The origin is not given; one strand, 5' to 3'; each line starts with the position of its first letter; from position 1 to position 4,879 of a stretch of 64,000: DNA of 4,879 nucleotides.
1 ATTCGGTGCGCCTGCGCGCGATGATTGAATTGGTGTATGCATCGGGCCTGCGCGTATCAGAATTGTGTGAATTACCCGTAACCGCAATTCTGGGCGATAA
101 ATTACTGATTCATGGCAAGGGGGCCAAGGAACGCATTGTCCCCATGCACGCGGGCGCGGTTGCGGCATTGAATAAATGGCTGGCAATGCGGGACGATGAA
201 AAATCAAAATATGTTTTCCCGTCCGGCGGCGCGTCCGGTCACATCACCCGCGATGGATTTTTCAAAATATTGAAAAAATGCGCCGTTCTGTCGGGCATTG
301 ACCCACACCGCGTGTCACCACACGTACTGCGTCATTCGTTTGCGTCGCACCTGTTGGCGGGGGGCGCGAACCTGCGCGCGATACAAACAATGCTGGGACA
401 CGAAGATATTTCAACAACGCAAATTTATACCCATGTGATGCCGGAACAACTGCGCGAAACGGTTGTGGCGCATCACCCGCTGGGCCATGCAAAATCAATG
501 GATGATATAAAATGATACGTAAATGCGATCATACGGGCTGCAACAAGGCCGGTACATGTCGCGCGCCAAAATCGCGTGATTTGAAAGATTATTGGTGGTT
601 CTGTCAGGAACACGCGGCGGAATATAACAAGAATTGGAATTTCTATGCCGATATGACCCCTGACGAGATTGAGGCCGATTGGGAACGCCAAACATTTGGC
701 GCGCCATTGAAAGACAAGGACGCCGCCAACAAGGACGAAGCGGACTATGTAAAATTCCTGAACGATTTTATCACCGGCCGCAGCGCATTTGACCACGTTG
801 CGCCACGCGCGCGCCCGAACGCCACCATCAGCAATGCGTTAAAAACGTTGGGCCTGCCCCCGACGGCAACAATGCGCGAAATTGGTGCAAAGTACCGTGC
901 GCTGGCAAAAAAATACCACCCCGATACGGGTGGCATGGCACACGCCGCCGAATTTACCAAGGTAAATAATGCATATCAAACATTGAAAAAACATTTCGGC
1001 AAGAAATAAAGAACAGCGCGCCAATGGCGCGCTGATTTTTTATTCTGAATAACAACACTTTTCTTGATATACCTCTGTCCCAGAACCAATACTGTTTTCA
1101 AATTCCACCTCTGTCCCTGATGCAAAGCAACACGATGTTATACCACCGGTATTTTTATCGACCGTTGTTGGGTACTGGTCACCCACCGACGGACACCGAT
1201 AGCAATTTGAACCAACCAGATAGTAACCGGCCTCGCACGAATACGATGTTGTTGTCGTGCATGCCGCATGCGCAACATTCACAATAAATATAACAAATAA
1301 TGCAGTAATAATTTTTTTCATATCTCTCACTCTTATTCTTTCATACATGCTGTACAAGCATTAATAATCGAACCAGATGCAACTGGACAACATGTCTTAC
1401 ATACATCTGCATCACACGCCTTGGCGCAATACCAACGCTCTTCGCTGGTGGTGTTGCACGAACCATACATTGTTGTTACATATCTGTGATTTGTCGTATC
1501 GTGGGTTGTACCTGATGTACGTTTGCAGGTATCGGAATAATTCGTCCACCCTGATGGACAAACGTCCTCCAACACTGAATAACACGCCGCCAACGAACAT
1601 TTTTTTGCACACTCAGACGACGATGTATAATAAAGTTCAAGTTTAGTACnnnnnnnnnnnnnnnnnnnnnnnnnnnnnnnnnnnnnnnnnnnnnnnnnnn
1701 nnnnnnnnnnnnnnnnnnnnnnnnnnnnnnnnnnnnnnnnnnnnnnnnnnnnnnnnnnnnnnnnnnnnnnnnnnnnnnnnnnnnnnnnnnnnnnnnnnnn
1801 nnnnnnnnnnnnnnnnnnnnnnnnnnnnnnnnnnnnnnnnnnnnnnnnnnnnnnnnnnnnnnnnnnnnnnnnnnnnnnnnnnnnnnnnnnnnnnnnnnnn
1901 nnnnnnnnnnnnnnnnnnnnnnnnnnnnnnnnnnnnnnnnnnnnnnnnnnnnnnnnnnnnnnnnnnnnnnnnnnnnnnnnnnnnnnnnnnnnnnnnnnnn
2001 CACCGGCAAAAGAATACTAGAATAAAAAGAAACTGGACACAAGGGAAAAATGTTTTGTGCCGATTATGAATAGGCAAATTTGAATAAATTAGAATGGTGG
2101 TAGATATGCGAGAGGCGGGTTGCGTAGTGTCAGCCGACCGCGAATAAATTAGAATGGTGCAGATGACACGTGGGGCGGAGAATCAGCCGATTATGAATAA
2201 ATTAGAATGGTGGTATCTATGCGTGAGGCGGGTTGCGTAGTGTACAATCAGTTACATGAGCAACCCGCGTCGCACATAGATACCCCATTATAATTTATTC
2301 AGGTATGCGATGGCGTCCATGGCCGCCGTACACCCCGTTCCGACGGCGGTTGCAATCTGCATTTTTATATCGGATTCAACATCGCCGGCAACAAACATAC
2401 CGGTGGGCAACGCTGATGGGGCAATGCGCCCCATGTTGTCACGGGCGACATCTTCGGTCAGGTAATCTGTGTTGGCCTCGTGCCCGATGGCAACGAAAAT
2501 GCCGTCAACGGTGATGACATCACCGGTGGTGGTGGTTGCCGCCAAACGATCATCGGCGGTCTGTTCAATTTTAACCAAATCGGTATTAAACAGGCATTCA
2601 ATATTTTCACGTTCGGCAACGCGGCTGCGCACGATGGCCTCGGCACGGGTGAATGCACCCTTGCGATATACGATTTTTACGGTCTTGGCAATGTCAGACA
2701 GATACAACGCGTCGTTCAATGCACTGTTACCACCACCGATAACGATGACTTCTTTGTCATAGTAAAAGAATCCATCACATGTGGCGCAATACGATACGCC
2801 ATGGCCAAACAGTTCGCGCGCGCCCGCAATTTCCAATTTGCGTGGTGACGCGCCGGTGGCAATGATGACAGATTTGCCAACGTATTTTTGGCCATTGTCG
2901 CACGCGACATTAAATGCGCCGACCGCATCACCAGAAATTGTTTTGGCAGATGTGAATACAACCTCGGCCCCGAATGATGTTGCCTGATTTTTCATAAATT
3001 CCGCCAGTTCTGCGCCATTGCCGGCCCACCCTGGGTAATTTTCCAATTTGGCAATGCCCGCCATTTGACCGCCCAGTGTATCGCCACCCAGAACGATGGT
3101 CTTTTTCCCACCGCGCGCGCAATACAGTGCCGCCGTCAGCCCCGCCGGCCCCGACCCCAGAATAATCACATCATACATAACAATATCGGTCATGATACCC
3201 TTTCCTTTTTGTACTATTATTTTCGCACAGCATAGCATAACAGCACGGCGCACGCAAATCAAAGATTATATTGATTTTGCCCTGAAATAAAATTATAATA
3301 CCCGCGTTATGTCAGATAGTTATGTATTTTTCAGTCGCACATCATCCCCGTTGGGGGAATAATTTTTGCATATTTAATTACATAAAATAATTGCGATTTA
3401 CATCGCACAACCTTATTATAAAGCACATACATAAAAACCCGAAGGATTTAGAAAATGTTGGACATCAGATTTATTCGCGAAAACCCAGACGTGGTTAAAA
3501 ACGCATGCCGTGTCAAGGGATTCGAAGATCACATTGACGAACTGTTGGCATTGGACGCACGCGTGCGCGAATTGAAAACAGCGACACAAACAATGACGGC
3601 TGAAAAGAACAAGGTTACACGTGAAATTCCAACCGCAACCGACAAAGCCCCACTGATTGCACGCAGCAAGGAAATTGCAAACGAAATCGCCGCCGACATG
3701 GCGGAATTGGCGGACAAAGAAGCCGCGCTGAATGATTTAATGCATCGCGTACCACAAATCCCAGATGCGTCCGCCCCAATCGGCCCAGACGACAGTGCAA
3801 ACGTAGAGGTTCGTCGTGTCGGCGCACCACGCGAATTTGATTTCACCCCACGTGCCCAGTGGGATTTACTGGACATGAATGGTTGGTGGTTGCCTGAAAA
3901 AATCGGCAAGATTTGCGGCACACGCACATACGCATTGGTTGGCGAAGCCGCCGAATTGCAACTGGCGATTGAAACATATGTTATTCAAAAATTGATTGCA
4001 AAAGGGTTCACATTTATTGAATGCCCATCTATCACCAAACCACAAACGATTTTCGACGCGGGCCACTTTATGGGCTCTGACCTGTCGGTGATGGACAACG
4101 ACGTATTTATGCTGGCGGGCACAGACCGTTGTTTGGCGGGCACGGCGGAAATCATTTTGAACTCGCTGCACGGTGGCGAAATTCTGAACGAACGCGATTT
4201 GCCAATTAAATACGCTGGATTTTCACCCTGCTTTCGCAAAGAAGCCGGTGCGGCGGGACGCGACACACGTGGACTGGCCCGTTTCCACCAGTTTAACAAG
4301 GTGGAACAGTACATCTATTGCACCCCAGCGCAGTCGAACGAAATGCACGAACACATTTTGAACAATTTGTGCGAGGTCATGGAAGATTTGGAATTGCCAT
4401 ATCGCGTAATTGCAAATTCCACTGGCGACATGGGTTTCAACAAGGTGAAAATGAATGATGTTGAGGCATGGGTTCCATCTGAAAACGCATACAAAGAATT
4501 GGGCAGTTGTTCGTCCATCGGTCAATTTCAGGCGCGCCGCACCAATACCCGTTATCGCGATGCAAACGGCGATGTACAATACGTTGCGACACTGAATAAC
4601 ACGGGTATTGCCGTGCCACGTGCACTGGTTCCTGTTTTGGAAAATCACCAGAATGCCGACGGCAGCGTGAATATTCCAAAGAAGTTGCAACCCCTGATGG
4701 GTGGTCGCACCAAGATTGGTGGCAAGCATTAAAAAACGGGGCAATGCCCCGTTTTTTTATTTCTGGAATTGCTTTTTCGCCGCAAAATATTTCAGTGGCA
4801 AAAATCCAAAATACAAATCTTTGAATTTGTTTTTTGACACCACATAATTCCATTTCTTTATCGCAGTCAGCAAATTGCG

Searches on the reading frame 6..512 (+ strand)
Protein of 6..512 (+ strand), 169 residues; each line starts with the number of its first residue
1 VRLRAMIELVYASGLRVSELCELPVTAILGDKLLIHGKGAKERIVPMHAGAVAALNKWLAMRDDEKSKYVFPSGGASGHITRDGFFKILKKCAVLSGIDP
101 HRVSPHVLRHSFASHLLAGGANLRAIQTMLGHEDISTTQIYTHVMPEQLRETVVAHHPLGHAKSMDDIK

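Call 40: search_protein_families(library=pfam, proteins=[window:6-512:+], max_evalue=0.001)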
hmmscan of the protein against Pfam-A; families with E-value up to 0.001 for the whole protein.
window:6-512:+ (169 aa): 1 family
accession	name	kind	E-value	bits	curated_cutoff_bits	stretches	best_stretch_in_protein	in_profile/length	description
PF00589.27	Phage_integrase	-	4.1e-40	137.8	27.1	1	1-146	22-170/172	Phage integrase family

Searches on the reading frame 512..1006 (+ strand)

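Call 40: search_protein_families(library=pfam, proteins=[window:512-1006:+], max_evalue=0.001)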
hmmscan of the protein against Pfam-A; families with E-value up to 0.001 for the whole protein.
window:512-1006:+ (165 aa): 1 family
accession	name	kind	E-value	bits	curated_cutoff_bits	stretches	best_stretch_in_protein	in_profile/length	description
PF00226.36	DnaJ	-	1.6e-12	47.8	27.8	1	111-160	4-55/63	DnaJ domain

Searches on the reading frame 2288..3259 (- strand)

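Call 40: search_protein_families(library=pfam, proteins=[window:2288-3259:-], max_evalue=0.001)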
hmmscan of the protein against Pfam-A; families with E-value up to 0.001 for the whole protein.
window:2288-3259:- (323 aa): 10 families
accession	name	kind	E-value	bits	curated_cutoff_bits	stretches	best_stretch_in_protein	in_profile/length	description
PF07992.20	Pyr_redox_2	-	1.1e-38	133.8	26.1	1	29-309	1-291/291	Pyridine nucleotide-disulphide oxidoreductase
PF13738.12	Pyr_redox_3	-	3.6e-20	72.9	30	1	81-274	79-281/305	Pyridine nucleotide-disulphide oxidoreductase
PF00070.33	Pyr_redox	-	1.4e-09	38.7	22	1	171-244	2-79/82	Pyridine nucleotide-disulphide oxidoreductase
PF03486.20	HI0933_like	-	3.1e-07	30.5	50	0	30-58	2-30/244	HI0933-like protein Rossmann domain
PF01946.23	Thi4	-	4.5e-07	29.8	26.2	1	14-58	3-48/235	Thi4 family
PF12831.13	FAD_oxidored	-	5.5e-06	26.4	27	1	30-68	1-40/416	FAD dependent oxidoreductase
PF00890.30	FAD_binding_2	-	1.3e-05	25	20.4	1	30-58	1-29/414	FAD binding domain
PF01266.30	DAO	-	6e-05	23.2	27.9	0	30-64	1-37/353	FAD dependent oxidoreductase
PF01494.25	FAD_binding_3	-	0.00056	19.7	22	0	29-57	2-30/349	FAD binding domain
PF13434.12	Lys_Orn_oxgnase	-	0.0006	19.5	21.3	0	94-207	112-229/339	L-lysine 6-monooxygenase/L-ornithine 5-monooxygenase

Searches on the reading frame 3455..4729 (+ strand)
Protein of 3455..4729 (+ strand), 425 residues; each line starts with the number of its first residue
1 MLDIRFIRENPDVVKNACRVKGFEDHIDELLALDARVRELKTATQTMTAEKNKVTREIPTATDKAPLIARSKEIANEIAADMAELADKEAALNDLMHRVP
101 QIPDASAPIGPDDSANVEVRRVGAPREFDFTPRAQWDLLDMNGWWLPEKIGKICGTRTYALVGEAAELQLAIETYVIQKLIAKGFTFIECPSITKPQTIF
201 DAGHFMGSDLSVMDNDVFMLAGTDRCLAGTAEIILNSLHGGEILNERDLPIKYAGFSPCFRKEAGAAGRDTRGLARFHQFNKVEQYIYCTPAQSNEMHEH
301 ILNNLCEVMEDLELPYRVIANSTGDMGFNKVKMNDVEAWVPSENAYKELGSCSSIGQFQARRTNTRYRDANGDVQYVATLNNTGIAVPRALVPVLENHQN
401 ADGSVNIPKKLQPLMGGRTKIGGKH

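Call 40: search_protein_families(library=pfam, proteins=[window:3455-4729:+], max_evalue=0.001)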
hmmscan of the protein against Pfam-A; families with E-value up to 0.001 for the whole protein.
window:3455-4729:+ (425 aa): 2 families
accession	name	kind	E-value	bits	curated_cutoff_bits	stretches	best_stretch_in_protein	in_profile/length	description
PF00587.30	tRNA-synt_2b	-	2.3e-33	116.2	29.3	1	225-398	11-179/179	tRNA synthetase class II core domain (G, H, P, S and T)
PF02403.27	Seryl_tRNA_N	-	2.8e-22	79.5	28.2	1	1-103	1-108/108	Seryl-tRNA synthetase N-terminal domain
